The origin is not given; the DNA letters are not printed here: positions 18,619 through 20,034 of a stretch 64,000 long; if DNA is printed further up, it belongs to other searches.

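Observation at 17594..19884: ApbE flavin transferase next to a surface lipoprotein built from two duplicated unknown domains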

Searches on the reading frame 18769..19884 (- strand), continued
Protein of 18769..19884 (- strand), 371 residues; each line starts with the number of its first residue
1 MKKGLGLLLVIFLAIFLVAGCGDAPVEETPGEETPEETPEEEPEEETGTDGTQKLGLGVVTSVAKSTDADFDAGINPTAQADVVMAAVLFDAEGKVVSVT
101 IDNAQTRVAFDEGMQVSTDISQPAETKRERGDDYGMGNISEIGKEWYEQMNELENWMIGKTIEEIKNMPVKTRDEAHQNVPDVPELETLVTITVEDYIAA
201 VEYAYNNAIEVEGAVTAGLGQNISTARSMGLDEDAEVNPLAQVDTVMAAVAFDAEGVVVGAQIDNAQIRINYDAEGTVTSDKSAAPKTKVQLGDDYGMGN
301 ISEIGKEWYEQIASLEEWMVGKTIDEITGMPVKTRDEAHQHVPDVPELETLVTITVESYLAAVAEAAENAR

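Call 32: search_solved_structures(query=A2, max_evalue=10, show_alignments=5)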
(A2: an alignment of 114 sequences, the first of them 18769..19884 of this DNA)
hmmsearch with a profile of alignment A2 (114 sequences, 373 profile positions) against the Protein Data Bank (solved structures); distinct sequences matched with E-value up to 10: 5.
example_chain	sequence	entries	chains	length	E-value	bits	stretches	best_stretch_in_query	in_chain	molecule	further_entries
5byo_A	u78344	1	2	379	0.00035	22.6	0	161-227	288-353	dTor_12x31L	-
4yxz_A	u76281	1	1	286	0.0018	20.3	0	161-227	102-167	dTor_9x31L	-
2kzx_A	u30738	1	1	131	0.19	13.6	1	89-210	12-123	Uncharacterized protein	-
4yxy_A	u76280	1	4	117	0.62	11.9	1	162-227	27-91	dTor_9x31L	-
6l4u_1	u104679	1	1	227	0.85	11.5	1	188-226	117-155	Fucoxanthin chlorophyll a/c-binding protein Lhcr15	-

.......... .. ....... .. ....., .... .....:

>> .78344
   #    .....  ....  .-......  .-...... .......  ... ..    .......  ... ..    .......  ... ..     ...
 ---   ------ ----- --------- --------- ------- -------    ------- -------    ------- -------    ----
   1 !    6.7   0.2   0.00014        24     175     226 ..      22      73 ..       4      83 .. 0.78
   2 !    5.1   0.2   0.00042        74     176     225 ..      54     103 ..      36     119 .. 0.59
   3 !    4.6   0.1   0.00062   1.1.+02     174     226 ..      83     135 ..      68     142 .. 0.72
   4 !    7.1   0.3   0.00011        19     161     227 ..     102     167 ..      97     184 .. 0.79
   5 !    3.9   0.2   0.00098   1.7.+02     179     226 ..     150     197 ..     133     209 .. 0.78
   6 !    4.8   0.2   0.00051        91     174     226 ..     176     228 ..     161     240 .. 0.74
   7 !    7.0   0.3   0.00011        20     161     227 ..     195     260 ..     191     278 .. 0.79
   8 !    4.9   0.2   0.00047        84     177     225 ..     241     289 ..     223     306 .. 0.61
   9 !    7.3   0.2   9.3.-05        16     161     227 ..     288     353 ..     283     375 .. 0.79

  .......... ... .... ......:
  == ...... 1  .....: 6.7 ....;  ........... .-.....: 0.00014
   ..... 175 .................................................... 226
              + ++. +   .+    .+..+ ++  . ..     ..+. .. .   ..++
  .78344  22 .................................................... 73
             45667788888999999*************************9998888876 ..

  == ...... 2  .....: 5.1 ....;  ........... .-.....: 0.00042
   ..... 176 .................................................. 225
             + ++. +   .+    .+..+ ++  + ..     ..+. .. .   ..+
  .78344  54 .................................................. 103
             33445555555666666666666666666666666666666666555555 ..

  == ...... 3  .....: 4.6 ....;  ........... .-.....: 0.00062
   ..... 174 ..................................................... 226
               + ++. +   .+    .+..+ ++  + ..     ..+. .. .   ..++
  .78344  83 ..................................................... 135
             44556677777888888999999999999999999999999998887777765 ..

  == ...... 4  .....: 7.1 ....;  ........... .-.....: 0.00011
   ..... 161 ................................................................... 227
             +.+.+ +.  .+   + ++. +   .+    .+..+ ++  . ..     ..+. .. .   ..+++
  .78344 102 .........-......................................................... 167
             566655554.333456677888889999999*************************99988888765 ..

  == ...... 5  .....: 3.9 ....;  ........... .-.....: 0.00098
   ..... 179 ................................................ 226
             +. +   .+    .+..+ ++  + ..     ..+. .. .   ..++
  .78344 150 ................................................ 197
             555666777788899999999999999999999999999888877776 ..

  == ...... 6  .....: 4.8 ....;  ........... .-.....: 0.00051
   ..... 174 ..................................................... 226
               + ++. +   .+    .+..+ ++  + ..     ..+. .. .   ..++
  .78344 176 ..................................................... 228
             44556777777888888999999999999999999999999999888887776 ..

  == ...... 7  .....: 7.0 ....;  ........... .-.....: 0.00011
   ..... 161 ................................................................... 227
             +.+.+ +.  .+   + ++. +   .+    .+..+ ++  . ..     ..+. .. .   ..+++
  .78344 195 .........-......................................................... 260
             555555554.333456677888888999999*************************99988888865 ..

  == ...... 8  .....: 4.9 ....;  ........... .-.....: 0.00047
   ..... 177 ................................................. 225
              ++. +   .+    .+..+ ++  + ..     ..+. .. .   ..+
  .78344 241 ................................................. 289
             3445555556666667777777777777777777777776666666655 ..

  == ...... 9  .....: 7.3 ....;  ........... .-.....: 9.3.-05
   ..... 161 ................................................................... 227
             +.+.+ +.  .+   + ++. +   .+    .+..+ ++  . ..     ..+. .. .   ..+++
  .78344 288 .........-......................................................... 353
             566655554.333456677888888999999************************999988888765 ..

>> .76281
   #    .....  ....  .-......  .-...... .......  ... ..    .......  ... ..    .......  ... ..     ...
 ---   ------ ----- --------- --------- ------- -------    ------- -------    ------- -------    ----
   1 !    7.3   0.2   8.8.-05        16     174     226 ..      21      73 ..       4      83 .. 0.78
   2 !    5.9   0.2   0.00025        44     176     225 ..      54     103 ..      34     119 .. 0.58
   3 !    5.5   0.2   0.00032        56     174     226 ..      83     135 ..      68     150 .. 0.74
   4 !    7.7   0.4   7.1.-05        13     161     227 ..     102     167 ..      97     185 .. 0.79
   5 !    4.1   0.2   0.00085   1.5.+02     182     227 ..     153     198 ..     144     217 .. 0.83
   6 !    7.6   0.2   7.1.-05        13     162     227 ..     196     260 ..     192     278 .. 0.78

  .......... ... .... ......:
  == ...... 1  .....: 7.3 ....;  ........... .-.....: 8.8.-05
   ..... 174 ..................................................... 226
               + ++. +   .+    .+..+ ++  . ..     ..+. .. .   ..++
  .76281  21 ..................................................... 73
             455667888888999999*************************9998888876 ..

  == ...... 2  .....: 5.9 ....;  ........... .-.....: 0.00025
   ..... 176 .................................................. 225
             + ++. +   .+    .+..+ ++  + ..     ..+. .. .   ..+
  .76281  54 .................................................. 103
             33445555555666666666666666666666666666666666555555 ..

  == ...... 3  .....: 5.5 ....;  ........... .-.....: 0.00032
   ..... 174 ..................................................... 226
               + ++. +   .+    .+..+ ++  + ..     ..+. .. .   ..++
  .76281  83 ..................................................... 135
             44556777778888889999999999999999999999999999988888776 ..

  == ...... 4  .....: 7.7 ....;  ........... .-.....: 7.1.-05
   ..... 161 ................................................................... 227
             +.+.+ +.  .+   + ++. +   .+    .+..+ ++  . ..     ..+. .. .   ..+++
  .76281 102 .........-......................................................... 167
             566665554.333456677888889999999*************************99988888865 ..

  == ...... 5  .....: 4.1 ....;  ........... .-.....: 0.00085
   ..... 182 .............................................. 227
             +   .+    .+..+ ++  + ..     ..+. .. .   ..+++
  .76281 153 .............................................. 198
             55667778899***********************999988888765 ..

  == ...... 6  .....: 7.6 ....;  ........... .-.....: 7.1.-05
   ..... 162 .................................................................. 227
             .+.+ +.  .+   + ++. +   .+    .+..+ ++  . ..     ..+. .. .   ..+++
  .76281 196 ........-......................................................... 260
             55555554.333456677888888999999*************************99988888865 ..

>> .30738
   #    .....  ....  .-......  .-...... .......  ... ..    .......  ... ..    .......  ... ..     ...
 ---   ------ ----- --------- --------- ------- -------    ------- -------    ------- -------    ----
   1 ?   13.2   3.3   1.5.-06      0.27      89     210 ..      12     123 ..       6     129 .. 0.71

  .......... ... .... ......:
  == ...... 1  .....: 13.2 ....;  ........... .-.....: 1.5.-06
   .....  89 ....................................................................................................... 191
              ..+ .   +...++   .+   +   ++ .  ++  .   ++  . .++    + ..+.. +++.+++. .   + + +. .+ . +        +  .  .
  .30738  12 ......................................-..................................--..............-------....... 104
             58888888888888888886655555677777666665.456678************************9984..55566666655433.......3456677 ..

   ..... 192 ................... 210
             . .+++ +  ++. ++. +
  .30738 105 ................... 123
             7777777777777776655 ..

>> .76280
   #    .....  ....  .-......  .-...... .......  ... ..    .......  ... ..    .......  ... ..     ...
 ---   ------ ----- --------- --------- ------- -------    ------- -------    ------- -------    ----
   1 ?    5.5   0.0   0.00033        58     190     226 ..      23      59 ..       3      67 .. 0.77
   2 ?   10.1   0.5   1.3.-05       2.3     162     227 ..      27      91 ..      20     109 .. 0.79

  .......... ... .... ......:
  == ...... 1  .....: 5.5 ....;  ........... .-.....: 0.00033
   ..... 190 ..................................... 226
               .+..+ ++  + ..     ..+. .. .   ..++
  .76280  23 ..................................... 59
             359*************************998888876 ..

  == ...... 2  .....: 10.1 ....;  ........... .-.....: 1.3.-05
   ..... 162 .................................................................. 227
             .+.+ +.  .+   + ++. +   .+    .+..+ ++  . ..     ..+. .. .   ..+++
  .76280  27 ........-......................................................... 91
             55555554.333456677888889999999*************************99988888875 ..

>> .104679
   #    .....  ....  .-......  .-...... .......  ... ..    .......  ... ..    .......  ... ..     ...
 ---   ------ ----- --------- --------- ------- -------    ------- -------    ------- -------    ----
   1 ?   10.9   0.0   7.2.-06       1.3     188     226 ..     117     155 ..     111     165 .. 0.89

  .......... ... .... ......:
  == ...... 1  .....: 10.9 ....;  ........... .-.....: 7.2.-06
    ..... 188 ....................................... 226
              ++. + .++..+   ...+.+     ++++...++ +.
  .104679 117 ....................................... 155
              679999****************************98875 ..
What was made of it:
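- The family profile finds 2KZX in the PDB (call 32).
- Tried and rejected: The top two sequence hits in the PDB were designed repeat proteins and are spurious (call 32).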

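Call 54: search_protein_representatives(alignment_id=A2)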
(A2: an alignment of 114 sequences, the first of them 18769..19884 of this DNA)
Query: 114 sequences, 373 profile positions. Proteins with E-value up to 0.001 (for the whole library): 1685; up to 1e-10: 1215; up to 1e-30: 549. The best 150 are listed.
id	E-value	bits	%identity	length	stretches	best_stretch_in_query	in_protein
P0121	1.6e-191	652.4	-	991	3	25-372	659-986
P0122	3.8e-165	565.6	-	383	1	1-373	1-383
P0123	2.1e-157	540.1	-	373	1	1-373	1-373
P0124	5.3e-151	519.0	-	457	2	34-373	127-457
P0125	2.1e-148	510.5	-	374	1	1-373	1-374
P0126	9.7e-144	495.1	-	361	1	1-373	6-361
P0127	3.5e-143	493.3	-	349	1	1-373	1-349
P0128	3.7e-141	486.6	-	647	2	44-372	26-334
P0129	2.1e-138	477.6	-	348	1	1-373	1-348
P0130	3.5e-135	467.0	-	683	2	9-370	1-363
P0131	1.9e-133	461.2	-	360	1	1-373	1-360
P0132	3.7e-131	453.7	-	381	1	1-373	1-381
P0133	4.2e-131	453.5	-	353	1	1-373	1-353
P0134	4.4e-124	430.4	-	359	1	2-373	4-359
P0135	1.8e-121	421.9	-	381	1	1-373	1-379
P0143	5.3e-108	377.5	-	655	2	1-371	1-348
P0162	4.8e-88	311.8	-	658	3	38-373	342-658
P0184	3.8e-78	279.3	-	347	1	8-373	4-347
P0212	1.6e-71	257.5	-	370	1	3-372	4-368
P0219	3.1e-69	249.9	-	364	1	8-373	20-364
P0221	4.8e-69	249.3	-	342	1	1-373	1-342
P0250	1.6e-63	231.1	-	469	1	49-372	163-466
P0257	9.4e-63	228.6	-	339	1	43-336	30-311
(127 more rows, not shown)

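Call 68: search_protein_families(library=pfam, proteins=[L012:10216-10794:+, L012:10823-11401:+, L012:11386-11868:+, L012:11869-12309:+, L015:10444-11493:+, L015:11504-12013:+, L015:12022-12999:+, L015:5854-7590:-, L015:4605-5678:-, L052:9329-10411:+], max_evalue=0.001)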
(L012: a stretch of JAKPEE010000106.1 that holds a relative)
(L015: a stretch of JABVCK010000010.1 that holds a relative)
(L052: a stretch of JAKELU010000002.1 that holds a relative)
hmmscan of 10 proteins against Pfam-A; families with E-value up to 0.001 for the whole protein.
L012:10216-10794:+ (192 aa): 1 family
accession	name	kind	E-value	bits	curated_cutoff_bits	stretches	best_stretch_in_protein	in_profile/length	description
PF00440.29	TetR_N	-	8.5e-12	45.1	24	1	12-51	5-44/47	Bacterial regulatory proteins, tetR family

L012:10823-11401:+ (192 aa): 1 family
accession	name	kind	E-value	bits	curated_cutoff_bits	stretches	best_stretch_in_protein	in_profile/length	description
PF02424.20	ApbE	-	1.3e-29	104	25.6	1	34-174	1-134/266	ApbE family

L012:11386-11868:+ (160 aa): 1 family
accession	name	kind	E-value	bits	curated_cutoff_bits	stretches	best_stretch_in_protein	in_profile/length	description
PF02424.20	ApbE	-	1.4e-40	140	25.6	1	2-124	150-266/266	ApbE family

L012:11869-12309:+ (146 aa): 1 family
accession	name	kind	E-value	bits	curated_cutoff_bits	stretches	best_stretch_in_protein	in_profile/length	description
PF04205.19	FMN_bind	-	2.9e-11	44.3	22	1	70-143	7-77/77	FMN-binding domain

L015:10444-11493:+ (349 aa): 1 family
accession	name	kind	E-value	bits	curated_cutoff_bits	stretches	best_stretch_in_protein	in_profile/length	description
PF02424.20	ApbE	-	2.9e-95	319.2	25.6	1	41-322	1-266/266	ApbE family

L015:11504-12013:+ (169 aa): 1 family
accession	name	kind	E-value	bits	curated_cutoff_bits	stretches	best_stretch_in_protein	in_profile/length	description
PF07456.16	Hpre_diP_synt_I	-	1.4e-50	171.6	30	1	13-157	1-146/147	Heptaprenyl diphosphate synthase component I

L015:12022-12999:+ (325 aa): 1 family
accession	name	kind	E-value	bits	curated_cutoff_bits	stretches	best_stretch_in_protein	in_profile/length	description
PF00348.22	polyprenyl_synt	-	1.5e-68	231.2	27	1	34-277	3-251/251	Polyprenyl synthetase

L015:5854-7590:- (578 aa): 4 families
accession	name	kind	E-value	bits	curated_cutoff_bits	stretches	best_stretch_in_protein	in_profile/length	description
PF07992.20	Pyr_redox_2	-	7.8e-42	144.1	26.1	1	6-313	2-278/291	Pyridine nucleotide-disulphide oxidoreductase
PF00070.33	Pyr_redox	-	1.5e-09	38.7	22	1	164-244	3-70/82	Pyridine nucleotide-disulphide oxidoreductase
PF04173.18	DoxD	-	1.9e-06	28.3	22.7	1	427-568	1-149/167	TQO small subunit DoxD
PF07681.17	DoxX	-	0.00016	22.7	23.6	1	429-532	3-80/85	DoxX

L015:4605-5678:- (357 aa): 2 families
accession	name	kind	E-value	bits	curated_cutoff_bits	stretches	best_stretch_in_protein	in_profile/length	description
PF13692.12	Glyco_trans_1_4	-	2.7e-09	37.9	27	1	173-301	2-140/142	Glycosyl transferases group 1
PF00534.26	Glycos_transf_1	-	0.00021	21.3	26.4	1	170-304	13-155/172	Glycosyl transferases group 1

L052:9329-10411:+ (360 aa): 0 families
